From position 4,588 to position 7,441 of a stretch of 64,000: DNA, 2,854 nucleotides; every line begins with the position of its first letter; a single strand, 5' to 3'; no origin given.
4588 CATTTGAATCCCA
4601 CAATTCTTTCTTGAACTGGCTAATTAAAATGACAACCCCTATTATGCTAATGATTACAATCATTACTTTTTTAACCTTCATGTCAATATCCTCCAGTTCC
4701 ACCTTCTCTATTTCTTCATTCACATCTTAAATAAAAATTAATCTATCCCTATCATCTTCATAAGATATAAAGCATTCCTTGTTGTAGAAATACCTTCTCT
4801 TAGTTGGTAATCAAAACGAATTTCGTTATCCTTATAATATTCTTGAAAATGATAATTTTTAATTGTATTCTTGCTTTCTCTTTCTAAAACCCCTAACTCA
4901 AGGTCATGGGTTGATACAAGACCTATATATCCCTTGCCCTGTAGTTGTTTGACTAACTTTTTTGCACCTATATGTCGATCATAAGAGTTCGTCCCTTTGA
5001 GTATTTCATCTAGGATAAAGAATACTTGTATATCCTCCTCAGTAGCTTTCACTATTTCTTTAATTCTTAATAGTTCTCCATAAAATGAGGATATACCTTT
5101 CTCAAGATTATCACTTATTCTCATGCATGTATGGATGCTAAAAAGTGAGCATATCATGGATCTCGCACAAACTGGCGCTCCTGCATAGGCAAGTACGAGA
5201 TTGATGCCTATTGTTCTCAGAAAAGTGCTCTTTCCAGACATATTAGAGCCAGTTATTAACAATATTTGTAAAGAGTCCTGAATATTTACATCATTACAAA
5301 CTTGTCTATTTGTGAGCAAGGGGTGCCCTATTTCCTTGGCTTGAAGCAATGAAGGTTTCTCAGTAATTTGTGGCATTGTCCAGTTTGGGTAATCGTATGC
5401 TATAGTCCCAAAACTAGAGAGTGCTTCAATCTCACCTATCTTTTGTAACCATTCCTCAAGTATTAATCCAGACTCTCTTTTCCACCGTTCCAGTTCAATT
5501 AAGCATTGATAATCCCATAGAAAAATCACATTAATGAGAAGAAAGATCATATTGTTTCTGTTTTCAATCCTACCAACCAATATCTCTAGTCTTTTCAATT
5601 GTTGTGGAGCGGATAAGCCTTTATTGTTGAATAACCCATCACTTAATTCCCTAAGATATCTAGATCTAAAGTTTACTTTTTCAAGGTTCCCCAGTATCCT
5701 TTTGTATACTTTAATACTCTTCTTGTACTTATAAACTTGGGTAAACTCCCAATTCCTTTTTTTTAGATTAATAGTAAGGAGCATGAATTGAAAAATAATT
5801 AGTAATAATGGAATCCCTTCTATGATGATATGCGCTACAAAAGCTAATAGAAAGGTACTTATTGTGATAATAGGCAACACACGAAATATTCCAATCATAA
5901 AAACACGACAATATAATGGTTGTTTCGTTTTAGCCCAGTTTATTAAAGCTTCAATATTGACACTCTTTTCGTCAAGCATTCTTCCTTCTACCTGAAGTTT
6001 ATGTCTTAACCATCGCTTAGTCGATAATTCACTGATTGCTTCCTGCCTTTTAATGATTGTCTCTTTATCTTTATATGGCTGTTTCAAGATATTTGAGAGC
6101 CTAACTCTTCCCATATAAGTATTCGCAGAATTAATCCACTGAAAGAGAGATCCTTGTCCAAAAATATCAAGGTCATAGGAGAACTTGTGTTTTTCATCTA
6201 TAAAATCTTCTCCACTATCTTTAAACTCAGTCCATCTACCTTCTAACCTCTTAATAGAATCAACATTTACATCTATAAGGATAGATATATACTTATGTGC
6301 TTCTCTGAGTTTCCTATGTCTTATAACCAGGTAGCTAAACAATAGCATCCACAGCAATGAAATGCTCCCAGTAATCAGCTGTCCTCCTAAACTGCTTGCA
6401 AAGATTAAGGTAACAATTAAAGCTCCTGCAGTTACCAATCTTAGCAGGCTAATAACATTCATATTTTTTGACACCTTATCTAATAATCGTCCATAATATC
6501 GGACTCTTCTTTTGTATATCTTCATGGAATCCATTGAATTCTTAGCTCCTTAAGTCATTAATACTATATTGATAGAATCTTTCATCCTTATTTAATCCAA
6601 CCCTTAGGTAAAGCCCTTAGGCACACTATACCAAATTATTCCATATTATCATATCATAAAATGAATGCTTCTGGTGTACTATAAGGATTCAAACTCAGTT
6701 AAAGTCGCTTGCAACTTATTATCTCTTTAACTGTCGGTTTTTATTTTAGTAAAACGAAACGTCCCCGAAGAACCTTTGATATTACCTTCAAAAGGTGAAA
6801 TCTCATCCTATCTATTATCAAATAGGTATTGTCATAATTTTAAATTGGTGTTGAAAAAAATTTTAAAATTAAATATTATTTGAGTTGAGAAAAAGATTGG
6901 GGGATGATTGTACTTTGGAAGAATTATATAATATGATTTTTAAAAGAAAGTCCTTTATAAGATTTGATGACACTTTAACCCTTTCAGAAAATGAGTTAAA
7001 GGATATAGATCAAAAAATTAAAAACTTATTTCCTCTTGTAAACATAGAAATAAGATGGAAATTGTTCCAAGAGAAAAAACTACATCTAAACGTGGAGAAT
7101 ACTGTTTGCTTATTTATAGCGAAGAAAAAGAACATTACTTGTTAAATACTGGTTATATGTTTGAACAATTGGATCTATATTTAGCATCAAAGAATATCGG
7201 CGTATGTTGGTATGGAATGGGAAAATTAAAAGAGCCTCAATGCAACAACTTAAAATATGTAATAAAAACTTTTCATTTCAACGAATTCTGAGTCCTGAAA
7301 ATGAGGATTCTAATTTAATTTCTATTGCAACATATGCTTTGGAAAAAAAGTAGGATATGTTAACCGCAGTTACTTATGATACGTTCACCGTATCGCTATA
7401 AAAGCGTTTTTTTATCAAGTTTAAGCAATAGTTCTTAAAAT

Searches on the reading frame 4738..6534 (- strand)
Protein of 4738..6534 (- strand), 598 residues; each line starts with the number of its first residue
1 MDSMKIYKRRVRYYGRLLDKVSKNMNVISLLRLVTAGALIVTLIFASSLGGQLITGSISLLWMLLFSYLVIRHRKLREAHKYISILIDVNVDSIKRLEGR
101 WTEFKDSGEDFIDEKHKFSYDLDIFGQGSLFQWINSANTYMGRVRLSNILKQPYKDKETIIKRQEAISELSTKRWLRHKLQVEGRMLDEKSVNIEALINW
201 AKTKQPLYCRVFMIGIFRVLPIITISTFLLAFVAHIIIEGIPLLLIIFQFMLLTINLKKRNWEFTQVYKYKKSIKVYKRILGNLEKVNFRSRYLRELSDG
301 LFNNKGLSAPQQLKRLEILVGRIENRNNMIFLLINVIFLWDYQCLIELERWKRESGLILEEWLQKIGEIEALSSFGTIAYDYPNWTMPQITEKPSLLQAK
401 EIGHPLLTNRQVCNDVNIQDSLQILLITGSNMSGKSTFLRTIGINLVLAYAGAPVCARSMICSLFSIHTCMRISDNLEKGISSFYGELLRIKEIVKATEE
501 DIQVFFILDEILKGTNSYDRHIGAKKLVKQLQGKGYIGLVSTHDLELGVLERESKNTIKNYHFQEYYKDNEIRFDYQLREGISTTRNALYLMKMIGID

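Call 49: search_protein_families(library=pfam, proteins=[window:4738-6534:-], max_evalue=0.001)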
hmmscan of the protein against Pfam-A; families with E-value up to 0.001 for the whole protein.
window:4738-6534:- (598 aa): 2 families
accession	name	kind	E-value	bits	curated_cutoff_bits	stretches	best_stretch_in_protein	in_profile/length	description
PF00488.27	MutS_V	-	2.5e-26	93.2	30.2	1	426-596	2-171/188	MutS domain V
PF05192.23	MutS_III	-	5e-09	37.2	34.1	1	127-183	18-74/194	MutS domain III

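Call 75: find_related_loci(query=window:4738-6534:-, collection=metagenome_contigs, flank=10000)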
Query window:4738-6534:- (598 aa) in metagenome_contigs; peptide patterns used: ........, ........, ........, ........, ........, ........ (x = any residue, [..] = any of these).
85 stretches matched a pattern; 11 encode a relative of the query (tblastn E <= 1e-3); 11 distinct loci.
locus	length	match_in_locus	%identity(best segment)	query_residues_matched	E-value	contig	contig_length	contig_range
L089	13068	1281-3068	74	1-598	0e+0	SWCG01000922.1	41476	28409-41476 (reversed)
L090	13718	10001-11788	74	1-598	0e+0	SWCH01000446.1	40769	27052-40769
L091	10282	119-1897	58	5-597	0e+0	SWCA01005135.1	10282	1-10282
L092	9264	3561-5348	46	2-598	2e-177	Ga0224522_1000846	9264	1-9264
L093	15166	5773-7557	46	3-598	2e-175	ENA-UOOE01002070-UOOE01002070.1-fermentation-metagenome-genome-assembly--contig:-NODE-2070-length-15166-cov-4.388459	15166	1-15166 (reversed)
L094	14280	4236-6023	46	3-598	4e-169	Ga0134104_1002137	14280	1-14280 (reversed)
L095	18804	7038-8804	46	7-598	4e-164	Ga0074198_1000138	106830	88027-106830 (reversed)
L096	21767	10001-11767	46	7-598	5e-164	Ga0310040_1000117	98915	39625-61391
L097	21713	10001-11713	47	25-598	5e-157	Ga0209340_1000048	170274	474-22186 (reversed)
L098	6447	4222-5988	46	14-598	9e-155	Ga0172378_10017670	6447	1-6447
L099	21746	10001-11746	47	14-598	2e-159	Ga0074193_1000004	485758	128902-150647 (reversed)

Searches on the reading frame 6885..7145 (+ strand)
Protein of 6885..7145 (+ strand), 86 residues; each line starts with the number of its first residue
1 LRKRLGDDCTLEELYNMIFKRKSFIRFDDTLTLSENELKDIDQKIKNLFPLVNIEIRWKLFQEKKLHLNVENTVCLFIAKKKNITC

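Call 49: search_protein_families(library=pfam, proteins=[window:6885-7145:+], max_evalue=0.001)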
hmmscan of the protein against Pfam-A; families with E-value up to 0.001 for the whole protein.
window:6885-7145:+ (86 aa): 1 family
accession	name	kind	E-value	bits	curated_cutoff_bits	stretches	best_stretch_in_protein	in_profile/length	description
PF14512.11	TM1586_NiRdase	-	0.00068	19.8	27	1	13-72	1-59/215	Putative TM nitroreductase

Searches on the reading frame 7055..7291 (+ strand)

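Call 49: search_protein_families(library=pfam, proteins=[window:7055-7291:+], max_evalue=0.001)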
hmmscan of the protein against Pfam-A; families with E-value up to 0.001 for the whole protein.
window:7055-7291:+ (78 aa): 1 family
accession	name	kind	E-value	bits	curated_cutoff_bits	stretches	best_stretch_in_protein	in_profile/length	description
PF14512.11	TM1586_NiRdase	-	1.6e-09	38.2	27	1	11-60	63-112/215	Putative TM nitroreductase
